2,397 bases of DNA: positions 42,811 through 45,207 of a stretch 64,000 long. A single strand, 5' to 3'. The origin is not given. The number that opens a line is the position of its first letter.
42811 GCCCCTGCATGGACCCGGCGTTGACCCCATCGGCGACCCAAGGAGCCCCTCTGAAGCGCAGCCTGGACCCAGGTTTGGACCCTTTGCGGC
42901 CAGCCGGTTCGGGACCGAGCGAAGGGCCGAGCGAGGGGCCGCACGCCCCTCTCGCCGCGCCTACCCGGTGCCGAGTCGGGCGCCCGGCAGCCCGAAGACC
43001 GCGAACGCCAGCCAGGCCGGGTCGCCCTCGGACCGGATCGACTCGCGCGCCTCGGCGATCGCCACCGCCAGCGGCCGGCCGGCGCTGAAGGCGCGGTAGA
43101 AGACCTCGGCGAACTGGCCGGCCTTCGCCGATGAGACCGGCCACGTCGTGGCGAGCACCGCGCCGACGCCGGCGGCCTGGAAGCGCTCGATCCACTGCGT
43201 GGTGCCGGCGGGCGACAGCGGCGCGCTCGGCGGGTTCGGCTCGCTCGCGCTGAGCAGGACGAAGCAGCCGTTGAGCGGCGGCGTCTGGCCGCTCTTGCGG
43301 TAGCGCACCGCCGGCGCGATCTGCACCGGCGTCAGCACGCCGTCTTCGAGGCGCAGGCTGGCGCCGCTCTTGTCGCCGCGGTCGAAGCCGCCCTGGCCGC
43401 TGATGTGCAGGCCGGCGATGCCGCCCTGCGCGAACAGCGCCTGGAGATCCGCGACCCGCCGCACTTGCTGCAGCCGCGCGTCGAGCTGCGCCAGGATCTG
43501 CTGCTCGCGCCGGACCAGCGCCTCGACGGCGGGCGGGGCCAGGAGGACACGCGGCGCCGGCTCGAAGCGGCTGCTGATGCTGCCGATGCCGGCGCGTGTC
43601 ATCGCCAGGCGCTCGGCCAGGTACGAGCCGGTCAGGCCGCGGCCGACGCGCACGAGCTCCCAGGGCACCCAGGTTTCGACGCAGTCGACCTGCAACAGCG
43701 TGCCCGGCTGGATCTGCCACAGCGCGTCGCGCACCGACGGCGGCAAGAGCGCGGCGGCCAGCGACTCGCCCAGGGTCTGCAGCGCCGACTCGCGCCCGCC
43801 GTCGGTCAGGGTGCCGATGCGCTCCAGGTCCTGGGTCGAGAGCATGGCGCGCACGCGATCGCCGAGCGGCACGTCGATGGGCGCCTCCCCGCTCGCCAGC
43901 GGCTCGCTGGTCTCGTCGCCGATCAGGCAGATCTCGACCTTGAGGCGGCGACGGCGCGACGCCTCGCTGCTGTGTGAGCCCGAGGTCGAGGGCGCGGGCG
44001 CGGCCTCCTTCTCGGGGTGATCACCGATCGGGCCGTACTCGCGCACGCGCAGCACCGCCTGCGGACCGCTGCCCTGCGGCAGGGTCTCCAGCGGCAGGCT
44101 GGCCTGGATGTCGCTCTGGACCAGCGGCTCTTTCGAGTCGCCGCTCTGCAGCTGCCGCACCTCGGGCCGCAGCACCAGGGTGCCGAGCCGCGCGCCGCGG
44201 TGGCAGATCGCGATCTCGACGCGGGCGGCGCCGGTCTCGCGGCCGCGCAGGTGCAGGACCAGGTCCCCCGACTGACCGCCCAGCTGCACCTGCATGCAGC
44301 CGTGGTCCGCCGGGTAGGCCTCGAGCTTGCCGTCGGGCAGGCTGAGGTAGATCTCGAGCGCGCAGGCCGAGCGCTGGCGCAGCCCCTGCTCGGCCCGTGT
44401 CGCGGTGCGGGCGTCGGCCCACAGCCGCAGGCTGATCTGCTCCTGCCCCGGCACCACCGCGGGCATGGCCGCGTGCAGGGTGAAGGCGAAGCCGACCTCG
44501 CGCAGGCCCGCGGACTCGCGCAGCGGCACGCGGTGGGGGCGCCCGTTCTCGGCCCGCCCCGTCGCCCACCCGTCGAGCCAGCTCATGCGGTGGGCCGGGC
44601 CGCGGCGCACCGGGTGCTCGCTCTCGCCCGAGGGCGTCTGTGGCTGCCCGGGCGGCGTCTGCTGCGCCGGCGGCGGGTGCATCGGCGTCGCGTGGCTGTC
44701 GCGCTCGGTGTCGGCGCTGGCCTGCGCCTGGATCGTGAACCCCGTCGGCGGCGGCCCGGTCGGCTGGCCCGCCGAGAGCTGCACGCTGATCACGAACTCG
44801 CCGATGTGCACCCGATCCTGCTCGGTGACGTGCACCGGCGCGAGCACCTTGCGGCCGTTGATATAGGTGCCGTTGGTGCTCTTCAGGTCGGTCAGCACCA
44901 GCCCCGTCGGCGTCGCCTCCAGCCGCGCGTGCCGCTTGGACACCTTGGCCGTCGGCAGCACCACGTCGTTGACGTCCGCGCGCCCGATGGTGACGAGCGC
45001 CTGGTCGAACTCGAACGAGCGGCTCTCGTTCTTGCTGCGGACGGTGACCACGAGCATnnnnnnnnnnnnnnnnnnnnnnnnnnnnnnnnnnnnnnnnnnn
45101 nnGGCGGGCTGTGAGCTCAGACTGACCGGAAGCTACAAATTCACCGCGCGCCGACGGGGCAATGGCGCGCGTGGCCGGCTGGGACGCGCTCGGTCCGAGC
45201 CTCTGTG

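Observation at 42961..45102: FHA–CHAT protein in which the expected catalytic Cys position of the caspase-like CHAT domain is Ser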

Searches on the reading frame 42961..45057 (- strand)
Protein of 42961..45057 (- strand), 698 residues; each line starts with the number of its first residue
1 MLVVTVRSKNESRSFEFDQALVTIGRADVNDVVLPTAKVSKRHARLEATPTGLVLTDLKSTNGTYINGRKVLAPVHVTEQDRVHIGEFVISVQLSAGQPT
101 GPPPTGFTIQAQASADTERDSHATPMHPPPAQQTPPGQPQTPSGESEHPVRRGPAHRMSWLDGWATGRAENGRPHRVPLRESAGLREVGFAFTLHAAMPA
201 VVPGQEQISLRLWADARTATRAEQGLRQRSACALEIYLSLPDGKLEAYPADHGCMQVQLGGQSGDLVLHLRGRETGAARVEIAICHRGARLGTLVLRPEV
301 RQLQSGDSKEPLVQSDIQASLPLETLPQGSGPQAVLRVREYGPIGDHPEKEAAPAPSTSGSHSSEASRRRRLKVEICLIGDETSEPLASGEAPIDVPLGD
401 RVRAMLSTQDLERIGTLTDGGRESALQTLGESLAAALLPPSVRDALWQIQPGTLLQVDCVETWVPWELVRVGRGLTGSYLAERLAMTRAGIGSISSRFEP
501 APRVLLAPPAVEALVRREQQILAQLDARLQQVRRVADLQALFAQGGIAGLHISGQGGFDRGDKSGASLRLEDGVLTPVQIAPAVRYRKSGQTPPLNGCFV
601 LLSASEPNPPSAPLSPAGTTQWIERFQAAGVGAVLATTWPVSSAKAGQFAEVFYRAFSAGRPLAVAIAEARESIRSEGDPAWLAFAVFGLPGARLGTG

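Call 5: search_protein_families(library=pfam, proteins=[window:42961-45057:-], max_evalue=1)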
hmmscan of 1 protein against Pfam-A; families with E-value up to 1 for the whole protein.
window:42961-45057:- (698 aa): 3 families
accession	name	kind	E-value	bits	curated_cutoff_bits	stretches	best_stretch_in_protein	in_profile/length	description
PF00498.31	FHA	-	6.6e-18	65.3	20.7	1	22-86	1-67/67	FHA domain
PF16697.10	Yop-YscD_cpl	-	5.3e-13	49.5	33.2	1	9-91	6-89/94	Inner membrane component of T3SS, cytoplasmic domain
PF12770.12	CHAT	-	1.3e-11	44.9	24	1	497-677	99-269/289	CHAT domain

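Call 6: search_protein_families(library=ncbifam, proteins=[window:42961-45057:-], max_evalue=1)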
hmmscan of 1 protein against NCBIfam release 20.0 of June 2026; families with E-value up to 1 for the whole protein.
window:42961-45057:- (698 aa): 6 families
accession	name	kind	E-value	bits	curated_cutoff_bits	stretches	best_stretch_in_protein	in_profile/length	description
NF049868.1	FhaB_Rv0019c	equivalog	3.5e-16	59.6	125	1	6-90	72-156/158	FHA domain-containing protein FhaB/FipA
TIGR03354.1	VI_FHA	hypoth_equivalog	2.4e-14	54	120.25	1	9-153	13-169/420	type VI secretion system-associated FHA domain protein TagH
NF041660.2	oxygluDhInhib_OdhI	equivalog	1.5e-10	41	200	1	2-89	38-124/130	oxoglutarate dehydrogenase inhibitor Odhl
NF052573.1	HisKinEspAMyxo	equivalog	1.7e-10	39.6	1400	1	5-88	31-114/755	serine histidine kinase EspA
NF033760.1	gliding_GltG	equivalog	3.5e-10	39.1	650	1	13-130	17-127/650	adventurous gliding motility protein GltG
NF052403.1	ESX1TransRegEspM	equivalog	5.5e-07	28.8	550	1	4-105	13-114/367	ESX-1 type VII secretion system transcriptional regulator EspM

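Call 7: find_homologous_proteins(query=window:42961-45057:-, max_evalue=0.00001)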
Query window:42961-45057:- (698 aa): 155 proteins with E <= 0.00001 among 8000 candidates; the best 120 are listed.
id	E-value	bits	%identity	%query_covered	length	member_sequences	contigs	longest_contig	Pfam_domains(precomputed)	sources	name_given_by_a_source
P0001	0.0e+0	1545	100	100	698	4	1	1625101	PF00498.32,PF16697.11,PF12770.13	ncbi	ncbi:MAG: FHA domain-containing protein [Polyangia bacterium]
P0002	0.0e+0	1294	85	100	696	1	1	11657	PF00498.32,PF16697.11,PF12770.13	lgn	-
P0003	0.0e+0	1256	82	100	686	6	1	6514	PF00498.32,PF16697.11,PF12770.13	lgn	-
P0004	0.0e+0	1023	68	100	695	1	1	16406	PF00498.32,PF16697.11,PF12770.13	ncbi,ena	-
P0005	0.0e+0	1021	68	100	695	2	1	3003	PF00498.32,PF16697.11,PF12770.13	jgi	jgi:hypothetical protein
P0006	5.0e-298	1008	67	100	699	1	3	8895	PF00498.32,PF16697.11,PF12770.13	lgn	-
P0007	4.8e-295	999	68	100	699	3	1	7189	PF00498.32,PF16697.11,PF12770.13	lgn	-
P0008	3.1e-294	996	66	100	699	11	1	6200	PF00498.32,PF16697.11,PF12770.13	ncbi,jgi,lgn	-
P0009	4.4e-294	995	66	100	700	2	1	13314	PF00498.32,PF16697.11,PF12770.13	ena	-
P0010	4.9e-293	992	66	100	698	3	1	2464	PF00498.32,PF16697.11,PF12770.13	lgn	-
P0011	1.3e-292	990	66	100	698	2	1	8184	PF00498.32,PF16697.11,PF12770.13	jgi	jgi:hypothetical protein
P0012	6.2e-289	978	65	100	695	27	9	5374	PF00498.32,PF16697.11,PF12770.13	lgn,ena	-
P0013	9.5e-260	882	60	100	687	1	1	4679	PF00498.32,PF16697.11,PF12770.13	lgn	-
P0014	1.6e-250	851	59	100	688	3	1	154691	PF00498.32,PF16697.11,PF12770.13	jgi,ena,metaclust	metaclust:\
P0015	4.2e-249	847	60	100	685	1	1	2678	PF00498.32,PF16697.11,PF12770.13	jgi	jgi:hypothetical protein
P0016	8.4e-249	846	59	100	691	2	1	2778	PF00498.32,PF16697.11,PF12770.13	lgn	-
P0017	1.2e-248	845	57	100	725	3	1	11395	PF00498.32,PF16697.11,PF12770.13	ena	-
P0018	3.1e-246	837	58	100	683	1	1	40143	PF00498.32,PF16697.11,PF12770.13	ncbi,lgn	-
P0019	2.0e-239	815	56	100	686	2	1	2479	PF00498.32,PF16697.11,PF12770.13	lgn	-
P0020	1.6e-234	799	55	100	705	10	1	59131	PF00498.32,PF16697.11,PF12770.13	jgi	-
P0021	3.4e-226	771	54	100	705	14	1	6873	PF00498.32,PF16697.11,PF12770.13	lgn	-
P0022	5.5e-226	770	54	100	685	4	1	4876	PF00498.32,PF16697.11,PF12770.13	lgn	-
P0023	6.2e-219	747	70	71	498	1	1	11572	PF12770.13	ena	-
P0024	3.7e-178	612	53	84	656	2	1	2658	PF00498.32,PF16697.11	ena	-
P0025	8.4e-165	568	69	55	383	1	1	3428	PF12770.13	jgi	jgi:hypothetical protein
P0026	3.0e-161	556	47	100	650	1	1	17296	PF24063.3,PF00498.32,PF16697.11,PF12770.13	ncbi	-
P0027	1.8e-31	127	33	15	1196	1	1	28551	PF00498.32,PF01061.30,PF00005.34,PF16697.11,PF02463.26,PF12698.14,PF13304.13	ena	-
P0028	7.3e-21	92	39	12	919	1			PF00498.32,PF01061.30,PF00005.34,PF16697.11,PF02463.26,PF12698.14,PF13304.13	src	-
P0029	4.9e-20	90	46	13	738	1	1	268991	PF00437.27,PF00498.32,PF16697.11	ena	-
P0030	3.1e-19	87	47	14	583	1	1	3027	PF00437.27,PF00498.32,PF16697.11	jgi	-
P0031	1.1e-18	85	41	10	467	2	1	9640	PF18221.7,PF00498.32,PF16697.11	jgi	-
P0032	2.9e-18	84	51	14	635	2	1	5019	PF00498.32,PF16697.11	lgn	-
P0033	4.9e-18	83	50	14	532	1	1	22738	PF00498.32,PF16697.11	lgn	-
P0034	9.5e-18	82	42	15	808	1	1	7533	PF00437.27,PF00498.32,PF16697.11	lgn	-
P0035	1.2e-17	82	43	11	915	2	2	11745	PF00498.32,PF01061.30,PF00005.34,PF16697.11,PF12698.14,PF13304.13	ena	-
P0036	1.7e-17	81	42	19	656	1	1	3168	PF00437.27,PF00498.32,PF16697.11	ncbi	-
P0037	2.9e-17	81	37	22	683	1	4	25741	PF00437.27,PF00498.32,PF16697.11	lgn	-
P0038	3.7e-17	80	44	15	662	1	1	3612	PF00437.27,PF00498.32,PF16697.11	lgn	-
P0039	4.4e-17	80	48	14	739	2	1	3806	PF00437.27,PF00498.32,PF16697.11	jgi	jgi:pilus assembly protein CpaF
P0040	6.6e-17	79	39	19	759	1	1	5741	PF00437.27,PF00498.32,PF16697.11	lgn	-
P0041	1.0e-16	79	51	14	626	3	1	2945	PF00437.27,PF00498.32,PF16697.11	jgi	jgi:pilus assembly protein CpaF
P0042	1.1e-16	79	45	15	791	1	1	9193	PF00498.32,PF16697.11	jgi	jgi:pilus assembly protein CpaF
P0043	1.3e-16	78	38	19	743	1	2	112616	PF00437.27,PF00498.32,PF16697.11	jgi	-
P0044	1.5e-16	78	44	14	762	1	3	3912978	PF00437.27,PF00498.32,PF16697.11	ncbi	-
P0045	1.8e-16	78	40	16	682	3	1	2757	PF00437.27,PF00498.32,PF16697.11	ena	-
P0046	2.1e-16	78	44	13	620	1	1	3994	PF00498.32,PF16697.11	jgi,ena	-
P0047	2.1e-16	78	44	15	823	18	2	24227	PF00437.27,PF00498.32,PF16697.11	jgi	jgi:pilus assembly protein CpaF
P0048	2.2e-16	78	32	19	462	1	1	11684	PF00498.32,PF16697.11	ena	-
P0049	2.2e-16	78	38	19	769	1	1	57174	PF00437.27,PF00498.32,PF16697.11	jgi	jgi:pilus assembly protein CpaF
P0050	2.5e-16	77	37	19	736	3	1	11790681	PF00437.27,PF00498.32,PF16697.11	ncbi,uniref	ncbi:ATPase, T2SS/T4P/T4SS family [Sorangium sp. So ce590]|uniref:ATPase, T2SS/T4P/T4SS family n=1 T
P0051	2.6e-16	77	37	19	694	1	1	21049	PF00437.27,PF00498.32,PF16697.11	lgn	-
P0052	2.8e-16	77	46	14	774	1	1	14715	PF00437.27,PF00498.32,PF16697.11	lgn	-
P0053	3.3e-16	77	43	15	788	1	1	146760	PF00437.27,PF00498.32,PF16697.11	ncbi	ncbi:MAG: ATPase, T2SS/T4P/T4SS family [Byssovorax sp.]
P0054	3.3e-16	77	44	15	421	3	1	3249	PF00498.32,PF16697.11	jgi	jgi:pilus assembly protein CpaF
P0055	3.4e-16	77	44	15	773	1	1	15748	PF00437.27,PF00498.32,PF16697.11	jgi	jgi:pilus assembly protein CpaF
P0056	4.0e-16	77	41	17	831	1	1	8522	PF00437.27,PF00498.32,PF16697.11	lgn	-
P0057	4.9e-16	76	45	14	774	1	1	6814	PF00437.27,PF00498.32,PF16697.11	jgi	jgi:pilus assembly protein CpaF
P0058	5.0e-16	76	38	21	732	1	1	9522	PF00498.32,PF16697.11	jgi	jgi:pilus assembly protein CpaF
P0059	5.8e-16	76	44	14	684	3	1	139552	PF00437.27,PF00498.32,PF16697.11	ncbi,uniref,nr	ncbi:ATPase, T2SS/T4P/T4SS family [Polyangium fumosum]|uniref:FHA domain-containing protein n=1 Tax=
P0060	6.1e-16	76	46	13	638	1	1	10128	PF00437.27,PF00498.32,PF16697.11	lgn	-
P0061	6.4e-16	76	42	13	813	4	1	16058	PF00437.27,PF00498.32,PF16697.11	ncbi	-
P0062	6.9e-16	76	48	14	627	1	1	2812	PF00437.27,PF00498.32,PF16697.11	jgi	jgi:pilus assembly protein CpaF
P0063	7.3e-16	76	44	14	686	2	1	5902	PF00437.27,PF00498.32,PF16697.11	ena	-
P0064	7.5e-16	76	36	21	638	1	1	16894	PF00498.32,PF16697.11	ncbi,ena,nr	ncbi:MAG TPA: ATPase, T2SS/T4P/T4SS family [Polyangiaceae bacterium]|nr:ATPase, T2SS/T4P/T4SS family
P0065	8.1e-16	76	43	15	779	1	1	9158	PF00437.27,PF00498.32,PF16697.11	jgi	jgi:pilus assembly protein CpaF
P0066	9.0e-16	76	34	22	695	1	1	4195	PF00437.27,PF00498.32,PF16697.11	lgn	-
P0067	1.7e-15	75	44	13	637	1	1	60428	PF00498.32,PF16697.11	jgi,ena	-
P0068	1.8e-15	75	41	14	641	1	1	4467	PF00437.27,PF00498.32,PF16697.11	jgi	jgi:pilus assembly protein CpaF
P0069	1.9e-15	75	35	20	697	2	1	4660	PF00437.27,PF00498.32,PF16697.11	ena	-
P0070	2.0e-15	74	42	15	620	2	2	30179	PF00498.32,PF16697.11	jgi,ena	jgi:Flp pilus assembly CpaF family ATPase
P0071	2.1e-15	74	42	14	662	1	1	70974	PF00498.32,PF16697.11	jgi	jgi:pilus assembly protein CpaF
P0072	2.6e-15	74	40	15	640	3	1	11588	PF00437.27,PF00498.32,PF16697.11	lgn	-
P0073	2.7e-15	74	36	20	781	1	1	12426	PF00437.27,PF00498.32,PF16697.11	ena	-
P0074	3.2e-15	74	43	15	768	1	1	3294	PF00437.27,PF00498.32,PF16697.11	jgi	jgi:pilus assembly protein CpaF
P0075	3.3e-15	74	42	14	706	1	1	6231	PF00437.27,PF00498.32,PF16697.11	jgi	jgi:pilus assembly protein CpaF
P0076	3.6e-15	74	43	13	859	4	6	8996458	PF00437.27,PF00498.32,PF16697.11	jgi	jgi:pilus assembly protein CpaF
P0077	3.8e-15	74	43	15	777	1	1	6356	PF00437.27,PF00498.32,PF16697.11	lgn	-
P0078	4.0e-15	73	43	14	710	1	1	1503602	PF00437.27,PF00498.32,PF16697.11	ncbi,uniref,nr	ncbi:ATPase, T2SS/T4P/T4SS family [Polyangium spumosum]|uniref:FHA domain-containing protein n=1 Tax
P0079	4.0e-15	73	42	14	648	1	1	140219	PF00498.32,PF16697.11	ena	-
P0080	4.3e-15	73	41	15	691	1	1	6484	PF00498.32,PF16697.11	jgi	jgi:pilus assembly protein CpaF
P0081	4.4e-15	73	49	13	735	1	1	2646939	PF00498.32,PF16697.11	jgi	jgi:pilus assembly protein CpaF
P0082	4.7e-15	73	48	13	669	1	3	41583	PF00437.27,PF00498.32,PF16697.11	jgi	jgi:pilus assembly protein CpaF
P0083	4.7e-15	73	44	9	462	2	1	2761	PF00498.32,PF16697.11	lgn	-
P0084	5.0e-15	73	41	14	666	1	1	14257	PF00498.32,PF16697.11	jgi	jgi:pilus assembly protein CpaF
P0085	6.0e-15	73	41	14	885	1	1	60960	PF00437.27,PF00498.32,PF16697.11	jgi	jgi:pilus assembly protein CpaF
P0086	6.1e-15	73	36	19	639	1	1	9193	PF00498.32,PF16697.11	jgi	jgi:pilus assembly protein CpaF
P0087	1.0e-14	72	44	14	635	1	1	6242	PF00498.32,PF16697.11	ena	-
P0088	1.0e-14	72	43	14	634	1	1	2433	PF00498.32,PF16697.11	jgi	jgi:pilus assembly protein CpaF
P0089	1.0e-14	72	43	12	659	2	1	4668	PF00498.32,PF16697.11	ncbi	-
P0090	1.1e-14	72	43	13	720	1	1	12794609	PF00437.27,PF00498.32,PF16697.11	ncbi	-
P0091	1.3e-14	72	43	14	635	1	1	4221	PF00498.32,PF16697.11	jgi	jgi:pilus assembly protein CpaF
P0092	1.5e-14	72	42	14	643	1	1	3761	PF00437.27,PF00498.32,PF16697.11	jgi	jgi:pilus assembly protein CpaF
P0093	1.5e-14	72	41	14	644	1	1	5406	PF00437.27,PF00498.32,PF16697.11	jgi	jgi:pilus assembly protein CpaF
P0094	1.6e-14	72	47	12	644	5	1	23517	PF00498.32,PF16697.11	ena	-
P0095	1.6e-14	71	50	11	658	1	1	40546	PF00437.27,PF00498.32,PF16697.11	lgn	-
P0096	2.0e-14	71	36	16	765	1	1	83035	PF00437.27,PF00498.32,PF16697.11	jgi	jgi:pilus assembly protein CpaF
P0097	2.4e-14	71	44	13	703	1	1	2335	PF00437.27,PF00498.32,PF16697.11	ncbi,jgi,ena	jgi:pilus assembly protein CpaF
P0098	2.4e-14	71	42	15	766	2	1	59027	PF00437.27,PF00498.32,PF16697.11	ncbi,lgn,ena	-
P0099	2.9e-14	71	44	13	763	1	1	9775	PF00437.27,PF00498.32,PF16697.11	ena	-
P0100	3.3e-14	70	46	13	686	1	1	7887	PF00498.32,PF16697.11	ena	-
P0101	3.3e-14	70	41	13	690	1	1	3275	PF00437.27,PF00498.32,PF16697.11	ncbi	-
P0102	4.8e-14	70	45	13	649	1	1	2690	PF00498.32,PF16697.11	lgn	-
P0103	6.6e-14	69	38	20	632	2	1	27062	PF00498.32,PF16697.11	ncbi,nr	ncbi:MAG: Flp pilus assembly complex ATPase component TadA [Myxococcales bacterium]|nr:Flp pilus ass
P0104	7.8e-14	69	40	21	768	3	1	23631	PF00437.27,PF00498.32,PF16697.11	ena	-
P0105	8.4e-14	69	51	11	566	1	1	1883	PF00498.32,PF16697.11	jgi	-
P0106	9.5e-14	69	39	13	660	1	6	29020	PF00437.27,PF00498.32,PF16697.11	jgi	jgi:pilus assembly protein CpaF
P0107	1.0e-13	69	43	14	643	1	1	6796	PF00498.32,PF16697.11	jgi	jgi:pilus assembly protein CpaF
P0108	1.0e-13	69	28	18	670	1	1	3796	PF00437.27,PF00498.32,PF16697.11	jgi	jgi:pilus assembly protein CpaF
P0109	1.1e-13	69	41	15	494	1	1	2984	PF00498.32,PF16697.11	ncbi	ncbi:MAG: FHA domain-containing protein, partial [Polyangiaceae bacterium]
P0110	1.1e-13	69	38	15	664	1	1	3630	PF00437.27,PF00498.32,PF16697.11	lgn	-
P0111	1.5e-13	68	32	20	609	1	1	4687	PF00498.32,PF16697.11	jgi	-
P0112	1.6e-13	68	43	14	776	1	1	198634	PF00437.27,PF00498.32,PF16697.11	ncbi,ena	-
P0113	1.7e-13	68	42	13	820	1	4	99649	PF00437.27,PF00498.32,PF16697.11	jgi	jgi:pilus assembly protein CpaF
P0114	1.8e-13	68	44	13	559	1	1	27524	PF00498.32,PF16697.11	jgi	-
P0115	1.8e-13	68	46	13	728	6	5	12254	PF00437.27,PF00498.32,PF16697.11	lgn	-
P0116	2.0e-13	68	42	10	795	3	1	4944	PF00498.32,PF01061.30,PF00005.34,PF16697.11,PF02463.26,PF12698.14,PF13304.13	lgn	-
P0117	2.1e-13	68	38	15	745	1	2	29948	PF00498.32,PF16697.11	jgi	jgi:pilus assembly protein CpaF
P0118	2.4e-13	68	40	14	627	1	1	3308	PF00498.32,PF16697.11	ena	-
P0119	2.9e-13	67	41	13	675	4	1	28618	PF00437.27,PF00498.32,PF16697.11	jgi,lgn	jgi:pilus assembly protein CpaF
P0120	3.1e-13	67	44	15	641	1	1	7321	PF00498.32,PF16697.11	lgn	-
